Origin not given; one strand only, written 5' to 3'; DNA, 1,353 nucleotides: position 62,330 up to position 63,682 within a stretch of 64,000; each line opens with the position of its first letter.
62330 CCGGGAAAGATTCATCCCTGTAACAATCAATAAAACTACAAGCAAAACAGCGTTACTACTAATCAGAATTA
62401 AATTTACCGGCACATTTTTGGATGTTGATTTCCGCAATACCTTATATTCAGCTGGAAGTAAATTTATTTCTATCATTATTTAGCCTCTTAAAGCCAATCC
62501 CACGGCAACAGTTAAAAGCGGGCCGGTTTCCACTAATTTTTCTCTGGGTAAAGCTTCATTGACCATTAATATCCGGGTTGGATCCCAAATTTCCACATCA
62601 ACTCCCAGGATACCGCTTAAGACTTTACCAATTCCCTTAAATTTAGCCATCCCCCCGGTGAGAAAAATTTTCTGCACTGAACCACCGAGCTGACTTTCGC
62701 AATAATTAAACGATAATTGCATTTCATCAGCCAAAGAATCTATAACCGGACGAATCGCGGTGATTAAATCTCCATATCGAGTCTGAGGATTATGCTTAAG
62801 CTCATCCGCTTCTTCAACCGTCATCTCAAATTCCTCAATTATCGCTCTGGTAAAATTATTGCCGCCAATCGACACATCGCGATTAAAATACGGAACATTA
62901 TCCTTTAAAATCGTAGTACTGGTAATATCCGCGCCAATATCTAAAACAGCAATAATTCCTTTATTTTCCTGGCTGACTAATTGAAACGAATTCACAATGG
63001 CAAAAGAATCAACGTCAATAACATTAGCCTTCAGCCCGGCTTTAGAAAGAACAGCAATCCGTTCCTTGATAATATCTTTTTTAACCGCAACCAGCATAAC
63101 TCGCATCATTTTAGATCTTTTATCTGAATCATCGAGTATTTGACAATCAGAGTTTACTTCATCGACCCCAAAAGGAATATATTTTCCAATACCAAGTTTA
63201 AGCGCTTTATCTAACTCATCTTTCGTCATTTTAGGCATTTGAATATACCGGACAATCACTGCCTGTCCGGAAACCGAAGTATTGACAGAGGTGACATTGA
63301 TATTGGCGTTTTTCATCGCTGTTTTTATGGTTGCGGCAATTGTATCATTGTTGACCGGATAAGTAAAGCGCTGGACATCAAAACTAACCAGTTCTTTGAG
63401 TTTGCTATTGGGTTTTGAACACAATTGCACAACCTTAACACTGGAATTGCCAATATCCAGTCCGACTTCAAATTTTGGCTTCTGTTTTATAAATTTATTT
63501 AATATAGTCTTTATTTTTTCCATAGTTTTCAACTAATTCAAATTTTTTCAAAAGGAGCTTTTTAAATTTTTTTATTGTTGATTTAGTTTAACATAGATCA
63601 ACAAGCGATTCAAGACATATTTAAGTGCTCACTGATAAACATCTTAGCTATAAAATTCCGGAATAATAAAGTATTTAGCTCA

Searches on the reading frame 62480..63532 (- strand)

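Call 8: search_protein_families(library=pfam, proteins=[window:62480-63532:-], max_evalue=0.01)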
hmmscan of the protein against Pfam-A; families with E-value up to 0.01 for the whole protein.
window:62480-63532:- (350 aa): 3 families
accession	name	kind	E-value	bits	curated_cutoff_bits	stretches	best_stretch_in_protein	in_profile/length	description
PF11104.14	PilM_2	-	9.2e-60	202.8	27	1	24-349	1-338/340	Type IV pilus assembly protein PilM;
PF14450.12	FtsA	-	2.1e-11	44.7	31.8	1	195-319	1-113/127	Cell division protein FtsA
PF06723.19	MreB_Mbl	-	0.00015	21.1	27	0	256-317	242-305/327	MreB/Mbl protein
